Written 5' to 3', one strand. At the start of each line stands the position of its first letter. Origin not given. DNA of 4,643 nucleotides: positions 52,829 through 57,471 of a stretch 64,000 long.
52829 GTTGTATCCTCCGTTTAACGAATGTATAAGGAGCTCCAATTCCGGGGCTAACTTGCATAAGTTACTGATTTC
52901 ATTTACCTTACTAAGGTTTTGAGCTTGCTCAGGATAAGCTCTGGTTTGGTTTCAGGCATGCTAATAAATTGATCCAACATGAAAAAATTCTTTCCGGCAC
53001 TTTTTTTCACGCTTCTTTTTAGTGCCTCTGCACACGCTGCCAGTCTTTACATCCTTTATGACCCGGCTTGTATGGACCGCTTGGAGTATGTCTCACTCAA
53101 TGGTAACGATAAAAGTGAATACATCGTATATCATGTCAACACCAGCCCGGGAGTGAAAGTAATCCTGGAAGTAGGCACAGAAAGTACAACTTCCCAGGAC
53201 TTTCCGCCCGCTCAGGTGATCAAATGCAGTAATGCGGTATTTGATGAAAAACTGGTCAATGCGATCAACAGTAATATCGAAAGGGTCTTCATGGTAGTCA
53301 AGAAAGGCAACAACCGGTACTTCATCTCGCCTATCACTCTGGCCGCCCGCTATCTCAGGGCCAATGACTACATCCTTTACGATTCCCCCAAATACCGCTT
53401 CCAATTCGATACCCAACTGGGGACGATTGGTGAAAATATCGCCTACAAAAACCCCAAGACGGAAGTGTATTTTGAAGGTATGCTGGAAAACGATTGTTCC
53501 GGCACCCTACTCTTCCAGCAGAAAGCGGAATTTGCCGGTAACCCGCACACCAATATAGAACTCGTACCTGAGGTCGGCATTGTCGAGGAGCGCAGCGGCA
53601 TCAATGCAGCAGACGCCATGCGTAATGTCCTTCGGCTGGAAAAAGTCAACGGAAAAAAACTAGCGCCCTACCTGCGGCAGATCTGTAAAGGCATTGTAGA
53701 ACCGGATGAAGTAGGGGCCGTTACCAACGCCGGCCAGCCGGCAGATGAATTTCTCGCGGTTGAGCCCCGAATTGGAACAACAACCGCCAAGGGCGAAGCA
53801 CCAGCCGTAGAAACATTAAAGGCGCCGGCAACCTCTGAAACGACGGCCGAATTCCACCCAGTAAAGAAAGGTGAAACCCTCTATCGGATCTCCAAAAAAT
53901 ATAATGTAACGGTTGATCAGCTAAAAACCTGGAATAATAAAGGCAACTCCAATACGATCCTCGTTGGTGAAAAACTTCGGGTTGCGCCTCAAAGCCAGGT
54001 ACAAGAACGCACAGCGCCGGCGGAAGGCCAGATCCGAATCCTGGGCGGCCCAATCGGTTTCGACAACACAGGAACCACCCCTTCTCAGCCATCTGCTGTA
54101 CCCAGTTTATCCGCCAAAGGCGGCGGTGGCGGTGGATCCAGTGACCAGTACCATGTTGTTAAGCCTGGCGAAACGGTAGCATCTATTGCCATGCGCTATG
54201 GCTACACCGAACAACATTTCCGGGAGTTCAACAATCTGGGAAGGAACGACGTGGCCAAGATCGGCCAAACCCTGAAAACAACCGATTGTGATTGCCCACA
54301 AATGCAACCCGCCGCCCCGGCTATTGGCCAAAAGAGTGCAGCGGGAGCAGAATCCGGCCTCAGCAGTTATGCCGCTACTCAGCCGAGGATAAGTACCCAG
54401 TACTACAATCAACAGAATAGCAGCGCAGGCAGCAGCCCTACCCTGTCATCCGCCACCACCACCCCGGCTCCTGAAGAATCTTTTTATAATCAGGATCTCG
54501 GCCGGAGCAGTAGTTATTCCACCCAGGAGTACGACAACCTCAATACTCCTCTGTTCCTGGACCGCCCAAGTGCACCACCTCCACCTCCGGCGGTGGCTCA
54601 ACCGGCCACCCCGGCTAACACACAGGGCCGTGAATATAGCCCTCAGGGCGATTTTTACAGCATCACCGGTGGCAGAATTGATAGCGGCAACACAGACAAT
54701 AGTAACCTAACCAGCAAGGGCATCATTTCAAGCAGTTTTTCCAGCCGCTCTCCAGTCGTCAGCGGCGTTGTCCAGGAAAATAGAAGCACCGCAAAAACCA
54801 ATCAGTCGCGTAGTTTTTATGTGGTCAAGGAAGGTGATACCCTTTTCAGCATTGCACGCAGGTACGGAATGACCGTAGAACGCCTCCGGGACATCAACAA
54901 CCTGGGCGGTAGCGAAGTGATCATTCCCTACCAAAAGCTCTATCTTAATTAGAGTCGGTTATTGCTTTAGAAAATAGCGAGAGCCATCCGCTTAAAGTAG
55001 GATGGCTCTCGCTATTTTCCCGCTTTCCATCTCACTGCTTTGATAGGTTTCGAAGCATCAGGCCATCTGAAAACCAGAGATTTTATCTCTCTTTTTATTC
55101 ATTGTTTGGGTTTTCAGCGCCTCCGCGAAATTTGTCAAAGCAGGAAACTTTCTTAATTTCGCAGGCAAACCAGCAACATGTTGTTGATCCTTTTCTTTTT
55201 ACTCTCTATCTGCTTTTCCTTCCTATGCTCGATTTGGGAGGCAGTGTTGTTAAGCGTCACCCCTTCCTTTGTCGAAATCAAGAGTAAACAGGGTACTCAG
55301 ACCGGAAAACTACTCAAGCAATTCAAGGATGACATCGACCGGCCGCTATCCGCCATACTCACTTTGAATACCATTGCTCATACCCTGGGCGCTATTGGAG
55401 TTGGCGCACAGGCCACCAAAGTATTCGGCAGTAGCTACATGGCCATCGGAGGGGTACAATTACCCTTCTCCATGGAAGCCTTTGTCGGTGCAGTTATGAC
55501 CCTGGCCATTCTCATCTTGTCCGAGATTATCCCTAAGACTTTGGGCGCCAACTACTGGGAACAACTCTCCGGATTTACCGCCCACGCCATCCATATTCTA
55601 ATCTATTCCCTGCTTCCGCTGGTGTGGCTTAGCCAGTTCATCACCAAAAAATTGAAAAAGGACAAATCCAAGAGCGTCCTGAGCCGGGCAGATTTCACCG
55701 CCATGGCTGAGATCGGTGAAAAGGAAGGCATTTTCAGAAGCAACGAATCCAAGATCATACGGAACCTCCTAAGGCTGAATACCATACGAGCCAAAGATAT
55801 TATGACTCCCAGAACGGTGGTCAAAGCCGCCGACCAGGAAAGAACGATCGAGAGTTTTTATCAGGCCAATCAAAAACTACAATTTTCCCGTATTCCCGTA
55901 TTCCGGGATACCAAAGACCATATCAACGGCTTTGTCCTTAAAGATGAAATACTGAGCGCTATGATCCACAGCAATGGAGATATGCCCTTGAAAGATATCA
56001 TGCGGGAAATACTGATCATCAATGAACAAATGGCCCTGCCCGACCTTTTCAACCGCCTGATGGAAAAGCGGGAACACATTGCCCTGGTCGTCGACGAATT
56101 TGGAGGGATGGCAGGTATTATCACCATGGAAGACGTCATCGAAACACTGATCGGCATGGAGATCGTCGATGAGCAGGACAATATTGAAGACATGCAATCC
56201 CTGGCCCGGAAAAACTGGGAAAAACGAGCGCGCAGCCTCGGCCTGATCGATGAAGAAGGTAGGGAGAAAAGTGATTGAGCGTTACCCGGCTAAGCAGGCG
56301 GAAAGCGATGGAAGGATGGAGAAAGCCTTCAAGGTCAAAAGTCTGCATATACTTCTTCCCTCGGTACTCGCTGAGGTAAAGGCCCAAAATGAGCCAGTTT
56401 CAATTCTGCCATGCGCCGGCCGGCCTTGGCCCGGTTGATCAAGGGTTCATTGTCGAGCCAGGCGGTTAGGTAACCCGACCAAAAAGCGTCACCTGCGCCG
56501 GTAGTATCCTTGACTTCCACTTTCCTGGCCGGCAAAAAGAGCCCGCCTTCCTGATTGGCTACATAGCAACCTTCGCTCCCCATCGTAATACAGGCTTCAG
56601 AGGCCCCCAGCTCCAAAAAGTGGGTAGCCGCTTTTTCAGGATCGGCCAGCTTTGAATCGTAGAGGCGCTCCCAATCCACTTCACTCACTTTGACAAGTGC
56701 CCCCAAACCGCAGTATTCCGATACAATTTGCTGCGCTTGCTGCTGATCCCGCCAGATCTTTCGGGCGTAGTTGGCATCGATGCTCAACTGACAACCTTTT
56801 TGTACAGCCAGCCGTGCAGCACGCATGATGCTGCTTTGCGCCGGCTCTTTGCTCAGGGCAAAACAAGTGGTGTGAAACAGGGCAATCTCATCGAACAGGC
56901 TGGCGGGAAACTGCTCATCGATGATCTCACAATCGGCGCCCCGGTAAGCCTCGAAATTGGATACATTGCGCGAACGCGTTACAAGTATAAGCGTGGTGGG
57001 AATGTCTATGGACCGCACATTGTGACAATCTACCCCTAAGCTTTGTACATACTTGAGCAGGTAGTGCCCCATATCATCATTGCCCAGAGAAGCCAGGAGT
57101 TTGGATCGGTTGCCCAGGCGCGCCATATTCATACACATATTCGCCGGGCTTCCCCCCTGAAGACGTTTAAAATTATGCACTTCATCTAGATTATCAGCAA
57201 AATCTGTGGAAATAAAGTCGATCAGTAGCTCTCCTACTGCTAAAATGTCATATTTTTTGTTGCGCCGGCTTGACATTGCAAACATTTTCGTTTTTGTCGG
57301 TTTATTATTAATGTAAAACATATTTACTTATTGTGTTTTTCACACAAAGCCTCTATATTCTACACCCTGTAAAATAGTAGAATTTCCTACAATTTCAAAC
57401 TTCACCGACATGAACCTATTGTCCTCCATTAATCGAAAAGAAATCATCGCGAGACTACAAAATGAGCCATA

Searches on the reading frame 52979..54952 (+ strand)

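Call 53: search_protein_families(library=pfam, proteins=[window:52979-54952:+], max_evalue=0.00001)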
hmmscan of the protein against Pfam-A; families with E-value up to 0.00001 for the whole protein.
window:52979-54952:+ (657 aa): 3 families
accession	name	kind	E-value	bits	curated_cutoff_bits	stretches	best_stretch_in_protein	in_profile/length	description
PF01476.26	LysM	-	4.6e-39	132.5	20.9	3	614-655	1-41/43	LysM domain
PF23473.1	LysM3_LYK4_5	-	3.9e-09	36.9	29.3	0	614-651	5-41/48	LYK4/5 LysM3 domain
PF23577.1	LysM_RLK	-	5.2e-07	30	27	0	395-418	6-29/44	LysM domain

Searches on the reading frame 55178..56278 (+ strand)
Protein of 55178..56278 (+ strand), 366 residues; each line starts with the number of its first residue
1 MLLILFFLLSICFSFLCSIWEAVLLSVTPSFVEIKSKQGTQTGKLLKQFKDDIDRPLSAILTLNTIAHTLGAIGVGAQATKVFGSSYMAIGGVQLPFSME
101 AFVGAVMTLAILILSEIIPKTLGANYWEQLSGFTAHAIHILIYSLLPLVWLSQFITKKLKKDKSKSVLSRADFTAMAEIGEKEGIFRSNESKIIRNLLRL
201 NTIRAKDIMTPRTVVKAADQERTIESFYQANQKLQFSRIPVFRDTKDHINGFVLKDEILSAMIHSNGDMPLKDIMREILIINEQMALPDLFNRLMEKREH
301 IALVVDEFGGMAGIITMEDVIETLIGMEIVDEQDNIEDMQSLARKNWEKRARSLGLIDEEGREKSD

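Call 53: search_protein_families(library=pfam, proteins=[window:55178-56278:+], max_evalue=0.00001)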
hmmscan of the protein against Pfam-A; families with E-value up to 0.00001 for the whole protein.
window:55178-56278:+ (366 aa): 2 families
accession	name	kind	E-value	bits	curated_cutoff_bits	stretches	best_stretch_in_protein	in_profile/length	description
PF01595.25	CNNM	-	1.8e-28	99.9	28.4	1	6-190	3-181/181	Cyclin M transmembrane N-terminal domain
PF00571.33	CBS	-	7.5e-11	42.6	24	1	272-324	2-55/57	CBS domain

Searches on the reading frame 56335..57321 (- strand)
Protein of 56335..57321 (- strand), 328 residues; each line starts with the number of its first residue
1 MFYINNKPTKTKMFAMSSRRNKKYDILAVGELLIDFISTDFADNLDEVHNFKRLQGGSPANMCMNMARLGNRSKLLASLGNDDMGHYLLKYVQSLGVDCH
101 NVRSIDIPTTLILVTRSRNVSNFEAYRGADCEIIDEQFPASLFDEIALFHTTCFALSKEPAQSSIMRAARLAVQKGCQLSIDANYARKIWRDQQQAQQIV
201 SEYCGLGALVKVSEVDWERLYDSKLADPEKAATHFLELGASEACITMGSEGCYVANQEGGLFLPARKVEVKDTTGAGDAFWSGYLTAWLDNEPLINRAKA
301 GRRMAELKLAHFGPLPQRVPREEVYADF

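Call 53: search_protein_families(library=pfam, proteins=[window:56335-57321:-], max_evalue=0.00001)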
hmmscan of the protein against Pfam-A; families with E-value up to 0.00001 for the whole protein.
window:56335-57321:- (328 aa): 1 family
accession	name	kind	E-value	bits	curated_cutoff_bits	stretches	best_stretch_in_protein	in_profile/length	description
PF00294.29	PfkB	-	6e-45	154.3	25.8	1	25-313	3-294/302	pfkB family carbohydrate kinase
